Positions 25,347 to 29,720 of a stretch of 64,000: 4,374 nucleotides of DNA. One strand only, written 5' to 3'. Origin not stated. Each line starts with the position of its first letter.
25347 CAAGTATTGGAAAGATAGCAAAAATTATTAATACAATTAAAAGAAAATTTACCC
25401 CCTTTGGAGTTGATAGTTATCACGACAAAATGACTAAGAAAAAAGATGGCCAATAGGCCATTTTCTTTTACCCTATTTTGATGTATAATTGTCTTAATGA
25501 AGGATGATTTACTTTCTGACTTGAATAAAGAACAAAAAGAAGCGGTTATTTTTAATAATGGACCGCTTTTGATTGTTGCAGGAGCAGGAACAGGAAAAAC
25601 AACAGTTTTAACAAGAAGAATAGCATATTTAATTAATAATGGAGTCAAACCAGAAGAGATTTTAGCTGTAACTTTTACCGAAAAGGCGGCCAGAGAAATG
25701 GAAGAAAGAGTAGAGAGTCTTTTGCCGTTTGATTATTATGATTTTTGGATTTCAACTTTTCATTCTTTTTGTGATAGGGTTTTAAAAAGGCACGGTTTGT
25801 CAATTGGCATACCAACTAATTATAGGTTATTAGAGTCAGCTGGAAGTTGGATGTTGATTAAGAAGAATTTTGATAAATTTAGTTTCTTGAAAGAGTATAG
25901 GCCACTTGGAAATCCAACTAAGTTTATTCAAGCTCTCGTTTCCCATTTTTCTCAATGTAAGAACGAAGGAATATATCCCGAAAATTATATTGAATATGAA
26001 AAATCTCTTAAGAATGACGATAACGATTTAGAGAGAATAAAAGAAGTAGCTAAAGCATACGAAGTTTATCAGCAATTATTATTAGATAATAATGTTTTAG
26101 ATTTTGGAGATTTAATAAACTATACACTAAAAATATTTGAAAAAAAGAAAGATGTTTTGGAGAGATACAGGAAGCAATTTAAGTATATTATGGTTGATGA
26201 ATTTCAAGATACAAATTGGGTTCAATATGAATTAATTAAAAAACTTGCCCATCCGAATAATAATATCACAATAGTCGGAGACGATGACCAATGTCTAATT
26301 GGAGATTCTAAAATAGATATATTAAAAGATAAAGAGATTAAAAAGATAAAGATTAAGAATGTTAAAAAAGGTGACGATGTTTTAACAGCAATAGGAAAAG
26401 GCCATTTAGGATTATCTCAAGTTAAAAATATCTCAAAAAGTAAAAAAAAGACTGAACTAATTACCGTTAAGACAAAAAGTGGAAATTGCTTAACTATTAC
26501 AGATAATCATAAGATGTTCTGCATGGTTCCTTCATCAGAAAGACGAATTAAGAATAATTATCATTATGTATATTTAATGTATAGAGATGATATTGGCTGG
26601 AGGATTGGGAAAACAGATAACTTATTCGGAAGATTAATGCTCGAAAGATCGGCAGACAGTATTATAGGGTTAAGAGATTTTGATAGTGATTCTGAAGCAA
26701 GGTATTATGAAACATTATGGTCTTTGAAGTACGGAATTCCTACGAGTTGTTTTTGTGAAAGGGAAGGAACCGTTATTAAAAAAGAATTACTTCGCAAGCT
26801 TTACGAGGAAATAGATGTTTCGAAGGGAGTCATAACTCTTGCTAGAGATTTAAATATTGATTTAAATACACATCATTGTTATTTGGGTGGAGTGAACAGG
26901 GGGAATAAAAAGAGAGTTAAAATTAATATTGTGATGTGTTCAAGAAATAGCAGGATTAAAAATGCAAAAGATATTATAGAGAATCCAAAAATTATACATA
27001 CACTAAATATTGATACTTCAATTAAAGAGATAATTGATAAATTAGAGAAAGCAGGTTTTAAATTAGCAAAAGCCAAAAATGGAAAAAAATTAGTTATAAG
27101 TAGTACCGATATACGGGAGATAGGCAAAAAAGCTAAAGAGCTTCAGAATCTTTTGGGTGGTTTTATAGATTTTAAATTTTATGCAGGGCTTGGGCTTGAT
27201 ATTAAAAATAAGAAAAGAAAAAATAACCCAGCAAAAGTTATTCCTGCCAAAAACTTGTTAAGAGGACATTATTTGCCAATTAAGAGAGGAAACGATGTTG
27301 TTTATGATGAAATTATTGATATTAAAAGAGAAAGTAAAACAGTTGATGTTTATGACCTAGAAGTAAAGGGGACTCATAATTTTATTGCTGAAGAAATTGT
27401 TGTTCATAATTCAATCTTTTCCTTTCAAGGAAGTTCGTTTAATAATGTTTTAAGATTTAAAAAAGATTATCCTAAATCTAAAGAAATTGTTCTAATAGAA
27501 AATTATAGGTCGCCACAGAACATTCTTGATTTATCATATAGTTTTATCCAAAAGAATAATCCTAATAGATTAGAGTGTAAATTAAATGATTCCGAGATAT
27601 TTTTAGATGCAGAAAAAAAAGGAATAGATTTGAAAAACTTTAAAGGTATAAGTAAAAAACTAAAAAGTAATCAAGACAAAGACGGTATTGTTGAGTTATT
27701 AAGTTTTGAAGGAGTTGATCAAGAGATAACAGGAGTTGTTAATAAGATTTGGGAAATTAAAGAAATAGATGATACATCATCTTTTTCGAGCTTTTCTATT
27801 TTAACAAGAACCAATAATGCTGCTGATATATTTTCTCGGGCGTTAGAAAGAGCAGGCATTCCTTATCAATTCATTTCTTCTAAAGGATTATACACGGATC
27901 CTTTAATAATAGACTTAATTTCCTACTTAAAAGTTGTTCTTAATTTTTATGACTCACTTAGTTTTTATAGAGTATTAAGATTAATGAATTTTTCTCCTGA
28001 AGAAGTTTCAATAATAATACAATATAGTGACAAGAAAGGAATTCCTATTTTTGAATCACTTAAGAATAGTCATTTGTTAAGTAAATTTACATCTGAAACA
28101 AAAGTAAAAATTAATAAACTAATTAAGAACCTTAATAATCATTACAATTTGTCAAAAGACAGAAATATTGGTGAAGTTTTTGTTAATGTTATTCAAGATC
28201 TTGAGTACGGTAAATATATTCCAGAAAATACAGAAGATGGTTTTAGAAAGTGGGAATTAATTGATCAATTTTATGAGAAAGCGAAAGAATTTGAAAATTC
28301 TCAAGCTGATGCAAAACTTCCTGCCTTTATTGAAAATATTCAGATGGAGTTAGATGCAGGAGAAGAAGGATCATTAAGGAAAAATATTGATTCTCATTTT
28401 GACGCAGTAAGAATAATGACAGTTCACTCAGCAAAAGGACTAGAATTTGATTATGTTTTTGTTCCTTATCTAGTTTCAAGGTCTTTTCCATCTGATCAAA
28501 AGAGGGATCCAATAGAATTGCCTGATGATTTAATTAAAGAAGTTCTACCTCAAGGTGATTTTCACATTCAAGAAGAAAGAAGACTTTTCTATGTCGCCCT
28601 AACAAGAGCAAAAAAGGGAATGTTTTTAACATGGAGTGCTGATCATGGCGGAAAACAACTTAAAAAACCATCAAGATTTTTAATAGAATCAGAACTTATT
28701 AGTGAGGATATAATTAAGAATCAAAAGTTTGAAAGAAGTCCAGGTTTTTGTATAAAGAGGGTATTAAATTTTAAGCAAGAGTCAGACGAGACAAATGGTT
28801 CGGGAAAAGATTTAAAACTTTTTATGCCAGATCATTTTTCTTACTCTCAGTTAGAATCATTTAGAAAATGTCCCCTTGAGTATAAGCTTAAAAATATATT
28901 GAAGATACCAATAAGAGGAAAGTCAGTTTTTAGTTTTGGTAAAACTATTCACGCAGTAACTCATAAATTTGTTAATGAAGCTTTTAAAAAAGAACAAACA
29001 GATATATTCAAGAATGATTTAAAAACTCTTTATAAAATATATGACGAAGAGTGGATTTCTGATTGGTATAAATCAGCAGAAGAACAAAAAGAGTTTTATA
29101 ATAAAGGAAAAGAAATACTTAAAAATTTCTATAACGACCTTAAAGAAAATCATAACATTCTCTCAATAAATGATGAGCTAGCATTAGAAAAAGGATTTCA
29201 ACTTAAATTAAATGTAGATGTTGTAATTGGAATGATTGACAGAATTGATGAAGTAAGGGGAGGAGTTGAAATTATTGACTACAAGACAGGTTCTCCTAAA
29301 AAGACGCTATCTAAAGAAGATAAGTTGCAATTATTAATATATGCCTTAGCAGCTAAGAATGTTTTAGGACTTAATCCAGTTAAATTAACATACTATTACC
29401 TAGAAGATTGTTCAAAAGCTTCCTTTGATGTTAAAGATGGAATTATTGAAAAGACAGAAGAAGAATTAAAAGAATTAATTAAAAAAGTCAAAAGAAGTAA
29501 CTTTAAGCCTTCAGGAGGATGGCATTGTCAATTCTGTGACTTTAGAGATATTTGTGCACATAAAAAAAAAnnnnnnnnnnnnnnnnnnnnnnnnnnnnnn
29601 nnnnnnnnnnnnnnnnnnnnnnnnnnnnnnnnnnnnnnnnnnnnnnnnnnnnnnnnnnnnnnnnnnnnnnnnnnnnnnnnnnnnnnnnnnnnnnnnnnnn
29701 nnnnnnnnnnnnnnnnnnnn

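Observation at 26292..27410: Intein in helicase motif III whose central domain looks GIY-YIG-like rather than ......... or HNH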

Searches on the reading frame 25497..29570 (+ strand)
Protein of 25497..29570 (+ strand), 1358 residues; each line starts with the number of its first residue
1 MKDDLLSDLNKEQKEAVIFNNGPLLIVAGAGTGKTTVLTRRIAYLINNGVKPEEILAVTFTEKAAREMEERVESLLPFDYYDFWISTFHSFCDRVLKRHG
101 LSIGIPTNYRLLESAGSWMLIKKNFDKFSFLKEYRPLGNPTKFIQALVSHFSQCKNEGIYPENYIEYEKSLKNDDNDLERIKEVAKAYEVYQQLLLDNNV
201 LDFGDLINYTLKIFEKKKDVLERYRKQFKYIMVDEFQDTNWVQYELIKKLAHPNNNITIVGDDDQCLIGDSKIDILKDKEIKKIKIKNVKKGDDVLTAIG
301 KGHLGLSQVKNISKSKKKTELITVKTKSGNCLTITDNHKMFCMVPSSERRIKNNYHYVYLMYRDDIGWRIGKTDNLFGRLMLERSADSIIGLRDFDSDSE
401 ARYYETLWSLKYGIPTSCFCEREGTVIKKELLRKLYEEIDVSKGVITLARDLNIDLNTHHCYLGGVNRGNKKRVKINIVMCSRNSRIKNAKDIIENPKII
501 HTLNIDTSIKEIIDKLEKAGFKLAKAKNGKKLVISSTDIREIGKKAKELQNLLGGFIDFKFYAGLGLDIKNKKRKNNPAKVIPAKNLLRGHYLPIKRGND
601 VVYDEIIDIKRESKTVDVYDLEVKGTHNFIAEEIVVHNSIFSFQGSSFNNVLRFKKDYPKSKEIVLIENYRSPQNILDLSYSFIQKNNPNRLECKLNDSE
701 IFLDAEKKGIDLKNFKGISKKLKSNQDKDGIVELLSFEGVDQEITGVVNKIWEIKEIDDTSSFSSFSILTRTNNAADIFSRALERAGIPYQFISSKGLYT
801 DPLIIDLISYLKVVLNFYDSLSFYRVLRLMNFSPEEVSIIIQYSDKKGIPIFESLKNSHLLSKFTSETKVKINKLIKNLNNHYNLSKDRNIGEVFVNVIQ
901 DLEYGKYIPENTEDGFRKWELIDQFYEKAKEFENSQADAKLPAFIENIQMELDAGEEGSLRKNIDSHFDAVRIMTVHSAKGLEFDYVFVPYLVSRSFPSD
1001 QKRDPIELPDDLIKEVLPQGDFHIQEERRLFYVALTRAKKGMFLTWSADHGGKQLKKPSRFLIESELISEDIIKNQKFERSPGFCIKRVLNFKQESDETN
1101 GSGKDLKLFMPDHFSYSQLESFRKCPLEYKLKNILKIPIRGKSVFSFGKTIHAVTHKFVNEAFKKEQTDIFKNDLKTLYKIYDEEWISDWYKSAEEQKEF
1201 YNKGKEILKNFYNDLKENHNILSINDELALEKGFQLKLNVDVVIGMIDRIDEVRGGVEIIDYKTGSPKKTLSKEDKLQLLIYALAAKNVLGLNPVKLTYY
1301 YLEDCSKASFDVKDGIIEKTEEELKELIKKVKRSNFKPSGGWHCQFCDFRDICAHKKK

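Call 3: search_protein_families(library=pfam, proteins=[window:25497-29570:+], max_evalue=10)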
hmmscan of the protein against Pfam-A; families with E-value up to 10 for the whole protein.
window:25497-29570:+ (1358 aa): 18 families
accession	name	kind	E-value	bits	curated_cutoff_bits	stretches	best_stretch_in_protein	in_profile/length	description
PF00580.27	UvrD-helicase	-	4.1e-77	259.9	23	1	9-266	1-251/271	UvrD/REP helicase N-terminal domain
PF13361.12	UvrD_C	-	1.1e-52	180.1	25.6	1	664-1047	1-348/350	UvrD-like helicase C-terminal domain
PF12705.13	PDDEXK_1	-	4.3e-34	119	22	1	1113-1353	1-246/247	PD-(D/E)XK nuclease superfamily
PF13245.12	AAA_19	-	6.9e-26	91.5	25.1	1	13-266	1-129/134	AAA domain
PF14890.11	Intein_splicing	-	1.6e-20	74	35.8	1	275-638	2-155/155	Intein splicing domain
PF13538.12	UvrD_C_2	-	2.7e-13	50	27.4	2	971-994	2-27/52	UvrD-like helicase C-terminal domain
PF10926.14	DUF2800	-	3.9e-08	33.3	21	1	1118-1356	8-235/368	Protein of unknown function (DUF2800)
PF21445.3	ADDB_N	-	8.2e-08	32.2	26.6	1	26-260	2-230/290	ADDB, N-terminal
PF13604.12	AAA_30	-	2.2e-07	31.2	27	1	9-72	2-66/191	AAA domain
PF01443.25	Viral_helicase1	-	0.00012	22.4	21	1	844-1042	92-224/228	Viral superfamily 1 RNA helicase core domain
PF01079.26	Hint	-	0.00054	20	29.7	1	265-350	12-96/213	Hint module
PF13087.12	AAA_12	-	0.0033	17.5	27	1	960-1044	125-190/195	AAA domain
PF13086.12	AAA_11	-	0.0045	17.2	27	1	9-81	2-75/257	AAA domain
PF08112.16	ATP-synt_E_2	-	0.015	16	25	1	142-183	11-51/56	ATP synthase epsilon subunit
PF04851.21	ResIII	-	0.024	15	22.5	1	19-80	21-81/164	Type III restriction enzyme, res subunit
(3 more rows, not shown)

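Call 4: search_protein_families(library=ncbifam, proteins=[window:25497-29570:+], max_evalue=10)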
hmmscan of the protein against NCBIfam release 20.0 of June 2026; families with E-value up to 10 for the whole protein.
window:25497-29570:+ (1358 aa): 28 families (the best 25 are shown)
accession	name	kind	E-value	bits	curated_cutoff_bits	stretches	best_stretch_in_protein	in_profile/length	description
TIGR01073.1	pcrA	equivalog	1.3e-133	446.9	911.2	2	5-268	1-250/725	DNA helicase PcrA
TIGR01074.1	rep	equivalog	9.6e-105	351.3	951.45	3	9-267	2-246/668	DNA helicase Rep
NF008743.0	PRK11773.1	equivalog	9.2e-100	335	965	2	4-269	5-255/720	DNA helicase II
TIGR01075.1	uvrD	equivalog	7.4e-97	325.3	1144.45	3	5-269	1-250/715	DNA helicase II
NF008172.0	PRK10919.1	equivalog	1.7e-75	254.5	1168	2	9-267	3-247/673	DNA helicase Rep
TIGR02785.1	addA_Gpos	equivalog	1.7e-57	195.1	707.65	5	11-160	4-166/1234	helicase-exonuclease AddAB subunit AddA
NF008276.0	PRK11054.1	equivalog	3.7e-48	164.5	543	4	7-97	195-284/684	DNA helicase IV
TIGR02784.1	addA_alphas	equivalog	8.3e-37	127.1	860.75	4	773-1287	594-1115/1138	double-strand break repair helicase AddA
TIGR00609.1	recB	equivalog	7.3e-35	120.4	696.05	4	759-1062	540-828/1175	exodeoxyribonuclease V subunit beta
NF010487.0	PRK13909.1-4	equivalog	6.4e-24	84.3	759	4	27-72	10-55/924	RecB-like helicase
NF010485.0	PRK13909.1-2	equivalog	3.9e-22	78.3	650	4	27-76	9-58/909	RecB-like helicase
TIGR00372.1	cas4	equivalog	3e-14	53.3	65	1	1190-1354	21-179/180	CRISPR-associated protein Cas4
NF008128.0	PRK10876.1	equivalog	4.8e-11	41.1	1697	3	956-1038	723-809/1181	exodeoxyribonuclease V subunit beta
NF005852.0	PRK07773.1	equivalog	1.9e-09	36.4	780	1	598-640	787-828/886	replicative DNA helicase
TIGR02786.1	addB_alphas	equivalog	4.6e-09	34.9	486.5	1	1111-1287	749-928/1024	double-strand break repair protein AddB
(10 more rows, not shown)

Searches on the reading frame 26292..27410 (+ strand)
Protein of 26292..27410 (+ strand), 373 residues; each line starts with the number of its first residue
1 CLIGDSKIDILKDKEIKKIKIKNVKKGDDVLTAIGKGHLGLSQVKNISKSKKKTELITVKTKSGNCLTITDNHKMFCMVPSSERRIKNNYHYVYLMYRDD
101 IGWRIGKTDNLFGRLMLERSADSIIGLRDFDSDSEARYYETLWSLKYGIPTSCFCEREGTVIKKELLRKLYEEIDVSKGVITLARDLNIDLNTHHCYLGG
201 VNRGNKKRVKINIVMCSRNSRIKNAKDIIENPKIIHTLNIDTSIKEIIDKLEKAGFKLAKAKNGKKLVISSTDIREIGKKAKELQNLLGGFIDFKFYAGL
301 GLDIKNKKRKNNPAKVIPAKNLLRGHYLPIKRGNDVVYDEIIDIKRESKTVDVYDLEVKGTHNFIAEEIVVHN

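Call 3: search_protein_families(library=pfam, proteins=[window:26292-27410:+], max_evalue=10)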
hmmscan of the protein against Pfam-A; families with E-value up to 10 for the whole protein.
window:26292-27410:+ (373 aa): 6 families
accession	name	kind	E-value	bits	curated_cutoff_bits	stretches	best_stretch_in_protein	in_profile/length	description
PF14890.11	Intein_splicing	-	7.8e-21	74.9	35.8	1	10-373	2-155/155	Intein splicing domain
PF01079.26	Hint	-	0.00024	21.2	29.7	1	2-85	14-96/213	Hint module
PF19215.5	CoV_NSP15_C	-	0.029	14.8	23.9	1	15-74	36-99/154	Coronavirus replicase NSP15, uridylate-specific endoribonuclease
PF19296.4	RelA_AH_RIS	-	0.035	14.6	23.8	1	21-85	55-122/185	RelA/SpoT, AH and RIS domains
PF16891.10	STPPase_N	-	0.094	13.6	26.8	1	244-283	1-36/48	Serine-threonine protein phosphatase N-terminal domain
PF24957.1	DrmE_C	-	1.2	9.2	27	1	5-32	20-49/181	DISARM protein DrmE, C-terminal domain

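Call 4: search_protein_families(library=ncbifam, proteins=[window:26292-27410:+], max_evalue=10)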
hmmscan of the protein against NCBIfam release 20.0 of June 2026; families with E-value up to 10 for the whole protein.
window:26292-27410:+ (373 aa): 7 families
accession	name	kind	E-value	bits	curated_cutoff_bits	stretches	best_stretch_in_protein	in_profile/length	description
NF005852.0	PRK07773.1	equivalog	9.6e-09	34.1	780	1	332-373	786-826/886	replicative DNA helicase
TIGR01443.1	intein_Cterm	domain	1.3e-06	28.4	15.6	1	352-373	1-23/24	intein C-terminal splicing region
TIGR01445.1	intein_Nterm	domain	3.1e-06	28.1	24.5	1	1-76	1-82/83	intein N-terminal splicing region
NF038162.1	RtcB_rel_intein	exception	7.5e-05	20.9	1150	2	331-373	534-578/961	intein-containing RtcB family protein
NF011302.0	PRK14714.1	equivalog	0.00022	18.9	1791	2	28-85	981-1038/1350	DNA-directed DNA polymerase II large subunit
NF003159.0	PRK04132.1-4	equivalog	0.0035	15.4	999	1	327-373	536-584/852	replication factor C small subunit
NF011491.0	PRK14898.1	equivalog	0.054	11.5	783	2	334-373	502-543/860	DNA-directed RNA polymerase subunit A''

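Call 5: search_solved_structures(query=window:26292-27410:+, max_evalue=10, show_alignments=3)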
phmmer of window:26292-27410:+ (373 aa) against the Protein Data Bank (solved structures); distinct sequences matched with E-value up to 10: 11.
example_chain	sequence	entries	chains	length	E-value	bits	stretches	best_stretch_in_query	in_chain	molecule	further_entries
4o1r_A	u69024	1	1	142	7.3e-07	32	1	327-373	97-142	Replicative DNA helicase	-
6rpp_A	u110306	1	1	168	9.2e-05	25.1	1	318-372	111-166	Cell division control protein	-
1mi8_A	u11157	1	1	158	0.00013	24.6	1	333-372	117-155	DnaB intein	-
6frg_A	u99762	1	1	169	0.0014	21.2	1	334-372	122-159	Replicative DNA helicase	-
6frh_A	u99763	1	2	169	0.0014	21.2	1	334-372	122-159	Replicative DNA helicase,Replicative DNA helicase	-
9hth_A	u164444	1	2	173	0.0062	19.1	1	349-372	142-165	DNA-directed DNA polymerase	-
6rpq_A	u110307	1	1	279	0.0073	18.8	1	335-373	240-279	Ubiquitin-like protein SMT3,1108aa long hypothetical cell division control protein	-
6fre_A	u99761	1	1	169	0.013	18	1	332-372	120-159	Replicative DNA helicase,Replicative DNA helicase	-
4e2u_A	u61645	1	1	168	0.24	13.8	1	317-373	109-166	Pho radA intein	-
7cfv_A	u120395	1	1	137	0.97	11.8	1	351-373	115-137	Spl DnaX mini-intein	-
3ifj_A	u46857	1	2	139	1.9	10.8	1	348-373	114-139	Endonuclease PI-MtuI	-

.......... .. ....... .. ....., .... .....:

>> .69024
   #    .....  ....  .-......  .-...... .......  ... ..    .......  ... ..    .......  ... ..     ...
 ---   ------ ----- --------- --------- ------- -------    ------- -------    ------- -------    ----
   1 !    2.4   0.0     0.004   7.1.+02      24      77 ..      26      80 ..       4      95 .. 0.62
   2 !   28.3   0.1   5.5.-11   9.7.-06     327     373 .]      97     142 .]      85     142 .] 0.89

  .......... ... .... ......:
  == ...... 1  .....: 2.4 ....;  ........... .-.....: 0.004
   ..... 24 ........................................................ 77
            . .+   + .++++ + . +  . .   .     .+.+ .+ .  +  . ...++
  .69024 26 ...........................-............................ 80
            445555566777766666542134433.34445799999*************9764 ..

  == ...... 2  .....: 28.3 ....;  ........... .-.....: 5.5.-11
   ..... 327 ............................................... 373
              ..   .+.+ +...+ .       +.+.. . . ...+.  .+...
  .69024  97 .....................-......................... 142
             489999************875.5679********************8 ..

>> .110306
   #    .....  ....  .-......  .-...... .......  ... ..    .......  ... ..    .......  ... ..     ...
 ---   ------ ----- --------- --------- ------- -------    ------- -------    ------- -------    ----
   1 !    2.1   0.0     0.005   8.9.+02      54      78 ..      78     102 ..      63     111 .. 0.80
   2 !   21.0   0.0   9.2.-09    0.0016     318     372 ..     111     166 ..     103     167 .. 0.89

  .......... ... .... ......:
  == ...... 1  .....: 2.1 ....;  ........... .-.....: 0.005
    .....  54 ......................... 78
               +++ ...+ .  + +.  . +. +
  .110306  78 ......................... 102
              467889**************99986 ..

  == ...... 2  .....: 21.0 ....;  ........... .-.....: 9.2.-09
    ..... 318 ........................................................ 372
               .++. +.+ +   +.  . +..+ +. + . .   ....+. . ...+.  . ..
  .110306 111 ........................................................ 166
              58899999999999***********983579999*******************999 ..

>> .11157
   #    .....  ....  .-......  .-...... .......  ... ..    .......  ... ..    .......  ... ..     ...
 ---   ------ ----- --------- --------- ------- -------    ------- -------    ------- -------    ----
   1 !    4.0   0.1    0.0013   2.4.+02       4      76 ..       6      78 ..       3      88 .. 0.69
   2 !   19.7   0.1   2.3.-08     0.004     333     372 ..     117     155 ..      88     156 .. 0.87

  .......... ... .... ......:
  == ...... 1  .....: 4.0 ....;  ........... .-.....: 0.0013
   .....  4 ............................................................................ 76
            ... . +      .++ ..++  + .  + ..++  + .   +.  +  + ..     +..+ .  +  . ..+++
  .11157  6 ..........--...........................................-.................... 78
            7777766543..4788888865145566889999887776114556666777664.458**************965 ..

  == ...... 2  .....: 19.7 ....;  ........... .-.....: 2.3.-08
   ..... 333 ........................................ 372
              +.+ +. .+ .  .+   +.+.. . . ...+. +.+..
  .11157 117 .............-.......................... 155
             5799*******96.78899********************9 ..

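Call 6: search_protein_families(library=phrogs, proteins=[window:26292-27410:+], max_evalue=10)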
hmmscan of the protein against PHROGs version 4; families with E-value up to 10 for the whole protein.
window:26292-27410:+ (373 aa): 1 family
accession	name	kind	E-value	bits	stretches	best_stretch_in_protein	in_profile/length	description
phrog_20567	-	unknown function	0.21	12.8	1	121-146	15-38/44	-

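Call 8: find_homologous_proteins(query=window:26292-27410:+, max_evalue=0.001)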
Query window:26292-27410:+ (373 aa): 2 proteins with E <= 0.001 among 5289 candidates.
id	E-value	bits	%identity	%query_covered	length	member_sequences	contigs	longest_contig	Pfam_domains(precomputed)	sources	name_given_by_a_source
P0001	6.0e-84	300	49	84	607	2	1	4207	PF13604.13,PF13245.13,PF01079.26,PF00580.28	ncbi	ncbi:MAG: UvrD-helicase domain-containing protein, partial [Patescibacteria group bacterium]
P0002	1.0e-75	273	44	88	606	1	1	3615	PF13361.13,PF14890.12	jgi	-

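Call 22: predict_structure(alignment_id=A1)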
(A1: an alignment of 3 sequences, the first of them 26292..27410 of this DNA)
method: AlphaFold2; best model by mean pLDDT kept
length: 373 residues; sequences in the alignment: 3
mean_pLDDT: 62.1   pTM: 0.43
mean pLDDT of the five models: 62.1, 58.1, 56.1, 50.0, 46.7
residues with pLDDT >= 90: 48; 70-90: 112; 50-70: 77; < 50: 136
segments of 3 or more residues with pLDDT < 50: 79-88, 99-101, 111-123, 150-209, 213-234, 291-315
pLDDT, mean of each block of 10 residues (from residue 1): 87 89 93 66 90 90 88 65 44 56 56 43 51 63 53 33 40 39 38 31 35 45 35 56 81 89 81 66 70 37 33 55 72 73 88 84 83 72
secondary structure, 60 per line:
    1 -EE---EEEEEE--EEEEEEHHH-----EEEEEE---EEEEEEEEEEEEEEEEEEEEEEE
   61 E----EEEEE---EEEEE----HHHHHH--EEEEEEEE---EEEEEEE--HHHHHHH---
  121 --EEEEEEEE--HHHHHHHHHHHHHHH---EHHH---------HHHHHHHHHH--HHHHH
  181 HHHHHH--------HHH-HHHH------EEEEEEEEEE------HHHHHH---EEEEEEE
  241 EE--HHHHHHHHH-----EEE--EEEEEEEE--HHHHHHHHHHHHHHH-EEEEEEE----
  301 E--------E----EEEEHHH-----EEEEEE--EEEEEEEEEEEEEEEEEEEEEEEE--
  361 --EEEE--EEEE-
elements in order: E7-12 E15-20 E29-34 E38-61 E66-70 E74-78 H83-88 E91-98 E102-108 H111-117 E123-130 H133-147 H164-173 H176-186 H199-202 E209-218 H225-230 E234-242 H245-253 E259-261 E264-271 H274-288 E290-296 E315-318 E327-332 E335-358 E363-366 E369-372
